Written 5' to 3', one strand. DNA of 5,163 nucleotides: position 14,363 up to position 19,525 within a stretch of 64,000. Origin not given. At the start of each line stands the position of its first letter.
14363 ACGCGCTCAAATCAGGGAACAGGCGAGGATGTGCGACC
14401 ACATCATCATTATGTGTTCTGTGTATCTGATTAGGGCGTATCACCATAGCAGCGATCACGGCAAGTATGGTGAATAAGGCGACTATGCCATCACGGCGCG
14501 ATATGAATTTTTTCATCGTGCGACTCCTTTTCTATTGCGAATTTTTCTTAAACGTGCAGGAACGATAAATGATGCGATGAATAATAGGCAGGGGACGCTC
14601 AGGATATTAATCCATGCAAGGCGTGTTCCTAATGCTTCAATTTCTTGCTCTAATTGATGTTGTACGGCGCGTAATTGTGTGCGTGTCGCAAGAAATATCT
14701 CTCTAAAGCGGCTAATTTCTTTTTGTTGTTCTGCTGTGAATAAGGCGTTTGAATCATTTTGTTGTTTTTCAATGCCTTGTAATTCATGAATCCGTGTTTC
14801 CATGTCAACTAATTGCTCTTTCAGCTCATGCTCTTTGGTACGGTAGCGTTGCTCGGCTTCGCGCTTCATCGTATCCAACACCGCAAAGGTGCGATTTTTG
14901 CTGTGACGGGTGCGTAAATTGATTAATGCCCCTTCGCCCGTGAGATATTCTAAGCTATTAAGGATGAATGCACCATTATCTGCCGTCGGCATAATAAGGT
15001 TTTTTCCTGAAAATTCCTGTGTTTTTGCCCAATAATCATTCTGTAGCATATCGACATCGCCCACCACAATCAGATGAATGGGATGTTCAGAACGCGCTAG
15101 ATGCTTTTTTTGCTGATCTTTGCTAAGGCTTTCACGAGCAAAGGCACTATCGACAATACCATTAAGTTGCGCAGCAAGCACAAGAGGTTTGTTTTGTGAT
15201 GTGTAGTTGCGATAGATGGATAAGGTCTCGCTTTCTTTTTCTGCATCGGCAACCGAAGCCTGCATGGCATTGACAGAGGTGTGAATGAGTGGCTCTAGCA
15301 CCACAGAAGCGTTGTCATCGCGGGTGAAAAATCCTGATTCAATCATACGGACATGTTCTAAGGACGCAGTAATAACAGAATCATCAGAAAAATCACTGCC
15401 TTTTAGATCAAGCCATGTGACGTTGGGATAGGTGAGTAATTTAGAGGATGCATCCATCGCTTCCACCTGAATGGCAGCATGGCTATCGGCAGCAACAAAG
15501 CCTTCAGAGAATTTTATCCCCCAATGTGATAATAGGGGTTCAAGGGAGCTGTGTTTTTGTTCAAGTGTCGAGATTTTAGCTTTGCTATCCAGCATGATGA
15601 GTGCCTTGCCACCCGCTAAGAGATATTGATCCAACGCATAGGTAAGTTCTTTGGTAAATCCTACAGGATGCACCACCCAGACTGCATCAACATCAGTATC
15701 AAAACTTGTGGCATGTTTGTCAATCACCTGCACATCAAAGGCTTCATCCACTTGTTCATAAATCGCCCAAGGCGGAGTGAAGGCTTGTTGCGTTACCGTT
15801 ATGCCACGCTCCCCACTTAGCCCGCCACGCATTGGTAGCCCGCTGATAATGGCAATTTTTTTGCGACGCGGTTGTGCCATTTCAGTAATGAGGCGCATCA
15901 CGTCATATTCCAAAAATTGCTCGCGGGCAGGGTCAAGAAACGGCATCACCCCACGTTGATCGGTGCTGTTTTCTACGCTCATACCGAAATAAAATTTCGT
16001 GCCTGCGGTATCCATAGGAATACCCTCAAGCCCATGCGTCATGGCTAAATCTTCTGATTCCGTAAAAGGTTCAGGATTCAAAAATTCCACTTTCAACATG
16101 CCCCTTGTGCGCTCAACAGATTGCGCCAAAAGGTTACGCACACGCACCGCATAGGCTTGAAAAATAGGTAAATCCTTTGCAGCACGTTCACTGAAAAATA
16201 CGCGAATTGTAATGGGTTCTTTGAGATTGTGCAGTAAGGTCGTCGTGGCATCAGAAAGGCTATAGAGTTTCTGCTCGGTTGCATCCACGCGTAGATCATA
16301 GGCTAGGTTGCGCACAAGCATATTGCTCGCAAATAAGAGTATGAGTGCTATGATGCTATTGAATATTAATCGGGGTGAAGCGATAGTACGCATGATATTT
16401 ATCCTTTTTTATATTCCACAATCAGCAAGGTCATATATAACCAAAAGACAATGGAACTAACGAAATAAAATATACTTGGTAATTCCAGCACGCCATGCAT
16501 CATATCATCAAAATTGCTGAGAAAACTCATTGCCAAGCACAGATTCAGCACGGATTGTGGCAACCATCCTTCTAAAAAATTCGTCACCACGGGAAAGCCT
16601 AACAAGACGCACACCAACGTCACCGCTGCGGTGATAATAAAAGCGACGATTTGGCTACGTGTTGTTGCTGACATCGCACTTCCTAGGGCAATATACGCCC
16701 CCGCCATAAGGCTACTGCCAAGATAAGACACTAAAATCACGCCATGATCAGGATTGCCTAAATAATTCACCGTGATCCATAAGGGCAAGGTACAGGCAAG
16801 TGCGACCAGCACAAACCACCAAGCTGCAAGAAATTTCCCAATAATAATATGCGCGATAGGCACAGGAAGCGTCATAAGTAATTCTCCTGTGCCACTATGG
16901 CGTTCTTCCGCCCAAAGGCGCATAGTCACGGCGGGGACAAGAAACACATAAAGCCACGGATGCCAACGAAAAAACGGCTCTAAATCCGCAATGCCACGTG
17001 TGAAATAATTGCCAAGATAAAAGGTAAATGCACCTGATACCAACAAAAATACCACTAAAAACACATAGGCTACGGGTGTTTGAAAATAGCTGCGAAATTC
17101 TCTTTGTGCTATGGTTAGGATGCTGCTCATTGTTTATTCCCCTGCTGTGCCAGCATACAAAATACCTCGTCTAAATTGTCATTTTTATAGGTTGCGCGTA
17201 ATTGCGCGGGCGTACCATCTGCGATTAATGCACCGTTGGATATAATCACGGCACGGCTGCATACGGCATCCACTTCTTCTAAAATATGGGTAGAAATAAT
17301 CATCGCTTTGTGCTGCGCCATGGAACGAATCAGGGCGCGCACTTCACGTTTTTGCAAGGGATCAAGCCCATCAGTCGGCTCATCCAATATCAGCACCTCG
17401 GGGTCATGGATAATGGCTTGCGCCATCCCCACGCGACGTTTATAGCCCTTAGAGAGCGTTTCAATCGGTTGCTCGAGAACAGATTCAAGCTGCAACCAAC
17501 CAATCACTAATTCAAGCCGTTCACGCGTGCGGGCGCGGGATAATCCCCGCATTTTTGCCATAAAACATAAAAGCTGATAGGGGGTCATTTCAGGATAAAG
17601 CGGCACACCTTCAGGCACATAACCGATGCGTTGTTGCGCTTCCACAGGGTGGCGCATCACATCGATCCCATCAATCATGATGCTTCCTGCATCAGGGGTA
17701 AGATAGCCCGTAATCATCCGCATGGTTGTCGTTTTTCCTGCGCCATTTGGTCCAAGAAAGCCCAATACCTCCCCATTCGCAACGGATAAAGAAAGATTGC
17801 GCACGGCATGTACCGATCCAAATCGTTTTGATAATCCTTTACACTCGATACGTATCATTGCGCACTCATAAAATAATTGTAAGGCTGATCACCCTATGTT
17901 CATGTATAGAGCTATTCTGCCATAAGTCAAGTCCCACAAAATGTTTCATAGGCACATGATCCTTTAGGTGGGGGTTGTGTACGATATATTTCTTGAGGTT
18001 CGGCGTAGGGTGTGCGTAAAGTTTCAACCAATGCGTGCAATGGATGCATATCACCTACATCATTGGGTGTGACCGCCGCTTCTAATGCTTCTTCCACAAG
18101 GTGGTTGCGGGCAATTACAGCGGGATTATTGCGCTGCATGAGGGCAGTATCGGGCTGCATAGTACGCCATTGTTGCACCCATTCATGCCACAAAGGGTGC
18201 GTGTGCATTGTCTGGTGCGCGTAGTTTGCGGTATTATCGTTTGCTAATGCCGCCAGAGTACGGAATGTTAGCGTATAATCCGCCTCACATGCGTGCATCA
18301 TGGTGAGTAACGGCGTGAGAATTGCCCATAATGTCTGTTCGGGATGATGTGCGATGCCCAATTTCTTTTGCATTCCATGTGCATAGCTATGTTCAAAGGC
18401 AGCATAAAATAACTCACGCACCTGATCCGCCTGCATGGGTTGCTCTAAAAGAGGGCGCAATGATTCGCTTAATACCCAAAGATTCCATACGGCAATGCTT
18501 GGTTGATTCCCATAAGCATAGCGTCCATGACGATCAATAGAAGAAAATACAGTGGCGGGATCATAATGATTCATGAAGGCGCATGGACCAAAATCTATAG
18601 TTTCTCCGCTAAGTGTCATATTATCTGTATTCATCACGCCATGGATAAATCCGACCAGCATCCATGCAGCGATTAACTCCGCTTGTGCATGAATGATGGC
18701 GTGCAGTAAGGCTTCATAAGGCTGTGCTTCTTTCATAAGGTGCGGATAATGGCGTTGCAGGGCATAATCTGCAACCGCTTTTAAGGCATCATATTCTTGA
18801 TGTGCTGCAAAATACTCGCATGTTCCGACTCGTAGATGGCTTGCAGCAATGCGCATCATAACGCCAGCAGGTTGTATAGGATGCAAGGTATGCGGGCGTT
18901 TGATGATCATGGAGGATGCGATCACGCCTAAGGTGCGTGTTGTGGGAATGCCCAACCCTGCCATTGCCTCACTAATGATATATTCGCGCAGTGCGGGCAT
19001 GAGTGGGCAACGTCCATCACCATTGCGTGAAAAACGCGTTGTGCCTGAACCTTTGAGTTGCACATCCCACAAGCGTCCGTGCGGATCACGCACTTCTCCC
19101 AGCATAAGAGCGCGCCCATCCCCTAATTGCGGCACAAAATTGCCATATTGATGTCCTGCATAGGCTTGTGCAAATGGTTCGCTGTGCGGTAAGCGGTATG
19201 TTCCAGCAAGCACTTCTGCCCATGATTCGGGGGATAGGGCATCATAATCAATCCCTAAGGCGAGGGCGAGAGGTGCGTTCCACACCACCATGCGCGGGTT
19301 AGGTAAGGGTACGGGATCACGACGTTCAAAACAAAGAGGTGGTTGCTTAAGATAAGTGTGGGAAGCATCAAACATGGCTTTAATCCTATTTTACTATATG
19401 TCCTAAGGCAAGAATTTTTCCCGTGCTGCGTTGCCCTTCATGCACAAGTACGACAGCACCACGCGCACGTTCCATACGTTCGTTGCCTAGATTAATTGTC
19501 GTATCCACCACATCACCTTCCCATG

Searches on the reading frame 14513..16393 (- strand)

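Call 43: search_protein_families(library=pfam, proteins=[window:14513-16393:-], max_evalue=0.00001)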
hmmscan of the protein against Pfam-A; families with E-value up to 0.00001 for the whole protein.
window:14513-16393:- (626 aa): 2 families
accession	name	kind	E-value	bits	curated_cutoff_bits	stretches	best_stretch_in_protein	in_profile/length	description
PF09822.16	ABC_transp_aux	-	5.5e-52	177.2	34.7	1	177-480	1-288/288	ABC-type uncharacterized transport system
PF23357.1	DUF7088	-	1.6e-19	70.5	27.8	1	40-139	1-103/105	Domain of unknown function (DUF7088)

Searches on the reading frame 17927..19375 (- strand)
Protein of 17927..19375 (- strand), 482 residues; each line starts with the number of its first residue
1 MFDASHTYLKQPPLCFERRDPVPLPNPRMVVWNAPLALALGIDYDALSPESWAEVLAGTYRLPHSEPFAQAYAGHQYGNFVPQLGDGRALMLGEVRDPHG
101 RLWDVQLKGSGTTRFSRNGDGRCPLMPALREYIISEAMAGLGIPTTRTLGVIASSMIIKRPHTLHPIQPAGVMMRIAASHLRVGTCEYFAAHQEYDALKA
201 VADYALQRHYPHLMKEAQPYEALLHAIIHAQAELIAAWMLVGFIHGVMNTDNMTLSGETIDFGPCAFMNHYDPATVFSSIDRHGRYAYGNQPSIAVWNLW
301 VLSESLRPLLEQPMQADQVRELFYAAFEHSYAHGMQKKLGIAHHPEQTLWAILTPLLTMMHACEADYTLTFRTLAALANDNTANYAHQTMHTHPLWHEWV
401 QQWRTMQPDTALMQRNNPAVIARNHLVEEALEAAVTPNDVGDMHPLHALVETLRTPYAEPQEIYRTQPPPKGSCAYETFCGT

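Call 43: search_protein_families(library=pfam, proteins=[window:17927-19375:-], max_evalue=0.00001)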
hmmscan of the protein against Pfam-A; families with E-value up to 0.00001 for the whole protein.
window:17927-19375:- (482 aa): 1 family
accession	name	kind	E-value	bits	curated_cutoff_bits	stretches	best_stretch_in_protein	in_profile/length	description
PF02696.19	SelO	-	6e-108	362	22.8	1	23-452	26-464/466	Protein adenylyltransferase SelO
